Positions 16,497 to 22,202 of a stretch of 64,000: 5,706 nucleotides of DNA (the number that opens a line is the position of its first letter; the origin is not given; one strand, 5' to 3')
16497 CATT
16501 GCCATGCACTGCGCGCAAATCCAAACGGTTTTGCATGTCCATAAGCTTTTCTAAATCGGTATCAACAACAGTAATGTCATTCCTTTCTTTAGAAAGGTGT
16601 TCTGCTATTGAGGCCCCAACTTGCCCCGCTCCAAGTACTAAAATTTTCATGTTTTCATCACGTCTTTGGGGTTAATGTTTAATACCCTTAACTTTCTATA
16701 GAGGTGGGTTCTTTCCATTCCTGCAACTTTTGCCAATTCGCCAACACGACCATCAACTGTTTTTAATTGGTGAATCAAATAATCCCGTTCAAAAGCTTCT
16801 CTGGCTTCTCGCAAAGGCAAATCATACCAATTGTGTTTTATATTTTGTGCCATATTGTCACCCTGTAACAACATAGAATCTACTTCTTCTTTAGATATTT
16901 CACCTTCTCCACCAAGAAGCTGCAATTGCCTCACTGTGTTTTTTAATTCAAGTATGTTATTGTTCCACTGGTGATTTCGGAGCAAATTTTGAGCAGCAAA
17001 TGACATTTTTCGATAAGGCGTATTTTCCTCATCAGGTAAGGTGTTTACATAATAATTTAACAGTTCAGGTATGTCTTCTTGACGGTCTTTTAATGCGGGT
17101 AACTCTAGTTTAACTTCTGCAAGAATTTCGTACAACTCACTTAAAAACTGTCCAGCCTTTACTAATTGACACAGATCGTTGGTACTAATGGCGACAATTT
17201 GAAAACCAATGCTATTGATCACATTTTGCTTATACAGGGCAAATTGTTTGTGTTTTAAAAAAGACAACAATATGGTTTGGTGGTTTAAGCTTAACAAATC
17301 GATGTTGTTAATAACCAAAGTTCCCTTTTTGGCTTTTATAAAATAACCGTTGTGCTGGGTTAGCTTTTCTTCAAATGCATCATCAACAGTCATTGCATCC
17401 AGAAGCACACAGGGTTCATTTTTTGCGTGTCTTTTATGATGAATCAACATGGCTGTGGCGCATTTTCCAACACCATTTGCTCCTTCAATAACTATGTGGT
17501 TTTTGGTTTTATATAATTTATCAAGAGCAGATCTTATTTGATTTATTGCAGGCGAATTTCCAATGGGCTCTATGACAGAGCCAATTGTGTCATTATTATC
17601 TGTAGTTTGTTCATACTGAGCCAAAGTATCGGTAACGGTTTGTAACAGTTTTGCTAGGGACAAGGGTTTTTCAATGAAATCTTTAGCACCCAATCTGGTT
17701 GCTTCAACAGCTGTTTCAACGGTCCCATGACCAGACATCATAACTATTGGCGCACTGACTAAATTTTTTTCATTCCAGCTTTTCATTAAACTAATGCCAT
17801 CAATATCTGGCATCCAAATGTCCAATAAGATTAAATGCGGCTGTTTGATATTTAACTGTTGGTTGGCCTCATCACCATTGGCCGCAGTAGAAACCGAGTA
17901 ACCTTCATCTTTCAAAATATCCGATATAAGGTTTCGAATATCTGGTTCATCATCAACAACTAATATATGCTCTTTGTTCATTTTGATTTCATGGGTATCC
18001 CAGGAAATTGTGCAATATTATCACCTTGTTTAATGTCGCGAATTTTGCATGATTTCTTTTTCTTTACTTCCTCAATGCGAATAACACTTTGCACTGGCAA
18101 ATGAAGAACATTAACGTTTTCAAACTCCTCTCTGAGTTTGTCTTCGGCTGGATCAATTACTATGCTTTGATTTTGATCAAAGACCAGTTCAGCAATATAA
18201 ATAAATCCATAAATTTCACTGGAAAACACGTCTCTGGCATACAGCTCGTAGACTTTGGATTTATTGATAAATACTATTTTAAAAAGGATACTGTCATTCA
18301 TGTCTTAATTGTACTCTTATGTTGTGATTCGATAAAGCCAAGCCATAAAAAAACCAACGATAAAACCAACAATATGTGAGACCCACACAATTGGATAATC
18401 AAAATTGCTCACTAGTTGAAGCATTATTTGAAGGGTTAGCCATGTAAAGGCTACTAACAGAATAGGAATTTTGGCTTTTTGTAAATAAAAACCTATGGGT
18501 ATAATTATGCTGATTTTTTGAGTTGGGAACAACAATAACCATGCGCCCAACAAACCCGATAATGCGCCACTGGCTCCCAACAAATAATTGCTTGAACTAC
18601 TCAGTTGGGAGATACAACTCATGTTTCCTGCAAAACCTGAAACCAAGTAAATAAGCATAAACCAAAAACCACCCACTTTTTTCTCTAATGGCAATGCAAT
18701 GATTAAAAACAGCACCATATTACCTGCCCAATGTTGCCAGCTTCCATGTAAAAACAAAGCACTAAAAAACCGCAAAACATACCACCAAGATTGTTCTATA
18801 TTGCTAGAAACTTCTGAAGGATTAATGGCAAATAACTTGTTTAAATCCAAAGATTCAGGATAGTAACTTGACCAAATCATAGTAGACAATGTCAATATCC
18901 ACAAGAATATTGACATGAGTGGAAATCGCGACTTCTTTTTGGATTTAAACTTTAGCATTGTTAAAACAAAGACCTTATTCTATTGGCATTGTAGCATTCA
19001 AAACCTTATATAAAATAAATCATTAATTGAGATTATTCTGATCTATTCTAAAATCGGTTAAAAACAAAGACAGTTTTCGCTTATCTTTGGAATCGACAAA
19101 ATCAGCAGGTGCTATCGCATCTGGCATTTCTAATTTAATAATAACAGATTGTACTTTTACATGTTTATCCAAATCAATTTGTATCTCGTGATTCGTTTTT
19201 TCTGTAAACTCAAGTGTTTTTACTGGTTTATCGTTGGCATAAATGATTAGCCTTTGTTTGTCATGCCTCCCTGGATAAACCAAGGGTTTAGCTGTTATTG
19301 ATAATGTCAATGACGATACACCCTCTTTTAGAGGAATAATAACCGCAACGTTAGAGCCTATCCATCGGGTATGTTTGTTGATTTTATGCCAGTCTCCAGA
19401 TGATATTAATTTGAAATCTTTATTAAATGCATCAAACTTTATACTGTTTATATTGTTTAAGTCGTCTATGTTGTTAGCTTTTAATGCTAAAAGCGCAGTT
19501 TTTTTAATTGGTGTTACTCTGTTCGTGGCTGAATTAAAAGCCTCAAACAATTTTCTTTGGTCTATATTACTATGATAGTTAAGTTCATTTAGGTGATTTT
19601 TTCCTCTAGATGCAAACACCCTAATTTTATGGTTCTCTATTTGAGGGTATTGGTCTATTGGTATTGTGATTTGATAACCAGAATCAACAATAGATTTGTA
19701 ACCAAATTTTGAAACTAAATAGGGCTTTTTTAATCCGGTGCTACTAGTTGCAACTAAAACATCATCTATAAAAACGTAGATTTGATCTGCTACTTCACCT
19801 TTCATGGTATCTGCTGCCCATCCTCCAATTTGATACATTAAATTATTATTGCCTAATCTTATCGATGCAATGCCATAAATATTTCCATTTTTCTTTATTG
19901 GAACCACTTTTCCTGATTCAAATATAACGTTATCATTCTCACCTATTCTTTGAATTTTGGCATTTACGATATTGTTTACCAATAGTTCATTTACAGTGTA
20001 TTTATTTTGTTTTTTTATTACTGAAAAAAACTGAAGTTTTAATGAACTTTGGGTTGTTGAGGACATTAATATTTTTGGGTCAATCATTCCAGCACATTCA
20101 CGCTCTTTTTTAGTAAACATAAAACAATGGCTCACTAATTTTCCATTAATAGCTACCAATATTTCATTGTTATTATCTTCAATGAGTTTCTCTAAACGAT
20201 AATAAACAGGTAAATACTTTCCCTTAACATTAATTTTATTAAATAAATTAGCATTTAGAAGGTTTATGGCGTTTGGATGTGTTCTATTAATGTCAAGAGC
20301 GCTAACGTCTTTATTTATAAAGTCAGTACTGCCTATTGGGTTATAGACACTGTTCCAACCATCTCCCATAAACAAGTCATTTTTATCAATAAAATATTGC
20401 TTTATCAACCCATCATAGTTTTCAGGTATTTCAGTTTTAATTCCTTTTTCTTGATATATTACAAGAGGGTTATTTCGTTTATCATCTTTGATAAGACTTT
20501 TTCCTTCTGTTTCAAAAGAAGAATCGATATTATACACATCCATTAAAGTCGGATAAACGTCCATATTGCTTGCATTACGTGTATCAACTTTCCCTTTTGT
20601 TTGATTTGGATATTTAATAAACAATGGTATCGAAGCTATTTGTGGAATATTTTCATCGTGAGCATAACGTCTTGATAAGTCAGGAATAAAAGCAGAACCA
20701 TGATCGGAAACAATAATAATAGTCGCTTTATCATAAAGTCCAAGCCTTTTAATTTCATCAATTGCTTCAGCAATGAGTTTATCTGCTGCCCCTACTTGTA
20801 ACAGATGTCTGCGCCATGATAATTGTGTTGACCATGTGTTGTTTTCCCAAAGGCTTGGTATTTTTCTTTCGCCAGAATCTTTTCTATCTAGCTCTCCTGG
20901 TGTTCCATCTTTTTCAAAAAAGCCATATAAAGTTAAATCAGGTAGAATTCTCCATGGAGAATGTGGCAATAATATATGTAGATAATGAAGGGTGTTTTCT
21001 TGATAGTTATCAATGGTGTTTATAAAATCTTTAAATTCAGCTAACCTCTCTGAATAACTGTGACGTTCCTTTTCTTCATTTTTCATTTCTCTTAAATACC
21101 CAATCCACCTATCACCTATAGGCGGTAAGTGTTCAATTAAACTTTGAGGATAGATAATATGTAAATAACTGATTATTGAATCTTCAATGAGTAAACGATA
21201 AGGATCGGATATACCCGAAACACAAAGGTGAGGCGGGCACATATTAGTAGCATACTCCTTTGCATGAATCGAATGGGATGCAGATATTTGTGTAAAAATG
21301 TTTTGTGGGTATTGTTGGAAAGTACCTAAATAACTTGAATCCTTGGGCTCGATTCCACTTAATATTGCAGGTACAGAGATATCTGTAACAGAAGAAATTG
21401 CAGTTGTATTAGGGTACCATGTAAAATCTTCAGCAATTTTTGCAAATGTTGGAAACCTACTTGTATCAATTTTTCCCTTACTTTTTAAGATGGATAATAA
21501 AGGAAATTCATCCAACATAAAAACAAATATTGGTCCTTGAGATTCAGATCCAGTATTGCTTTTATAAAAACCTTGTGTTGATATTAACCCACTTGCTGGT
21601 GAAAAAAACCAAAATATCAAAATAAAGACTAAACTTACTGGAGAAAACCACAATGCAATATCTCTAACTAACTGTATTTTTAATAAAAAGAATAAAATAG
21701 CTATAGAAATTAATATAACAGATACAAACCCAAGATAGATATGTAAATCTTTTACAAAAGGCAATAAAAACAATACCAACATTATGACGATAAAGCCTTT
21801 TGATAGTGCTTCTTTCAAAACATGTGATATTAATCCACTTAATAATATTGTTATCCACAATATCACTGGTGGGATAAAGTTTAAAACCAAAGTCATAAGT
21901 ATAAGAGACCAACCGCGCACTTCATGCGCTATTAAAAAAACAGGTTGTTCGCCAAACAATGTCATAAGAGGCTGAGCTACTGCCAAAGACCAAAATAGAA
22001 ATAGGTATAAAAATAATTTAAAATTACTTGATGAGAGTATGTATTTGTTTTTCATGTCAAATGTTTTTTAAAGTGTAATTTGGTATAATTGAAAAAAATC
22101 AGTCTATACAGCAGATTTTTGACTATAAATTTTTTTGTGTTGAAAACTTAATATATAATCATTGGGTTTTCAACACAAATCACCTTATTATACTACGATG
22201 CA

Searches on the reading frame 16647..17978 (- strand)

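Call 74: search_protein_families(library=pfam, proteins=[window:16647-17978:-], max_evalue=0.00001)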
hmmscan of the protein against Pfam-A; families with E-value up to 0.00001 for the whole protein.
window:16647-17978:- (443 aa): 5 families
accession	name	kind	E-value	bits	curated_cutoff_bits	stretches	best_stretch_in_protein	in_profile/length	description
PF00072.30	Response_reg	-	2.5e-30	105.3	30.2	1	5-115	1-110/111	Response regulator receiver domain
PF00158.32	Sigma54_activat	-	7.9e-20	71.6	20.2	1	139-291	2-167/168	Sigma-54 interaction domain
PF14532.12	Sigma54_activ_2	-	1.6e-17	64.5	25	1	139-296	1-138/138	Sigma-54 interaction domain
PF25601.1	AAA_lid_14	-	7.6e-14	51.7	27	1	297-378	1-82/87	AAA+ ATPase lid domain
PF02954.25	HTH_8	-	1e-06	28.8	22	0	393-431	2-40/42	Bacterial regulatory protein, Fis family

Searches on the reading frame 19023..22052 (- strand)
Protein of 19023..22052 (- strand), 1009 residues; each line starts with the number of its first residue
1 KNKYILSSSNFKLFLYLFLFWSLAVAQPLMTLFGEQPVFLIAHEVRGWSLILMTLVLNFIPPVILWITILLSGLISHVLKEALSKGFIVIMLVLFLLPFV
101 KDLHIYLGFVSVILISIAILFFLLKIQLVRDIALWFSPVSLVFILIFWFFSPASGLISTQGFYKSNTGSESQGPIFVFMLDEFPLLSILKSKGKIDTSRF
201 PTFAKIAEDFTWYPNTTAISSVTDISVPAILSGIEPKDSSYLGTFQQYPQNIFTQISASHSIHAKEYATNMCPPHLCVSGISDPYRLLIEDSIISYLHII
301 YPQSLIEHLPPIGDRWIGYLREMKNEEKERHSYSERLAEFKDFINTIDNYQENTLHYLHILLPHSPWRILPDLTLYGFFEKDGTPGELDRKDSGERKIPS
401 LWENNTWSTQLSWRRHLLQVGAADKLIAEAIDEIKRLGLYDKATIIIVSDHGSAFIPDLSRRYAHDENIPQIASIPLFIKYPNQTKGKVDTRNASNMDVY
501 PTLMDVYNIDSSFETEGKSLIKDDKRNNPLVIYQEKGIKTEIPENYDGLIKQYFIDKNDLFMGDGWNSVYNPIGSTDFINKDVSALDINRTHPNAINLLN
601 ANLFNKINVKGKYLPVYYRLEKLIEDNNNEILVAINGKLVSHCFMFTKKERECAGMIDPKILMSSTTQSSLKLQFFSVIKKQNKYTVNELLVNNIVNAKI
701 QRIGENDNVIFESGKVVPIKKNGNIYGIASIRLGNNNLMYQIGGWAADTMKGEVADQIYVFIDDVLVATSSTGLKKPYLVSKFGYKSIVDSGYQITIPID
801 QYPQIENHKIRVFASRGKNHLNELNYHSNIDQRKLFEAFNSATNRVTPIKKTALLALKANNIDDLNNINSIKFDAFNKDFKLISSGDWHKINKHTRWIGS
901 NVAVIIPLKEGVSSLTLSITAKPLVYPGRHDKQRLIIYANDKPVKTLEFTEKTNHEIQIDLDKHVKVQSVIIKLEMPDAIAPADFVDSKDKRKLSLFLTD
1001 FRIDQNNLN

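Call 74: search_protein_families(library=pfam, proteins=[window:19023-22052:-], max_evalue=0.00001)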
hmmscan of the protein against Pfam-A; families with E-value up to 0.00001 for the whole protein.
window:19023-22052:- (1009 aa): 2 families
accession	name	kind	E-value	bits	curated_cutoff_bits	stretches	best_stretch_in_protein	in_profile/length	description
PF00884.28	Sulfatase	-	6.6e-15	55.6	25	1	200-508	26-300/301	Sulfatase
PF01663.27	Phosphodiest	-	2.7e-06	27.7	23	0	419-466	187-238/342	Type I phosphodiesterase / nucleotide pyrophosphatase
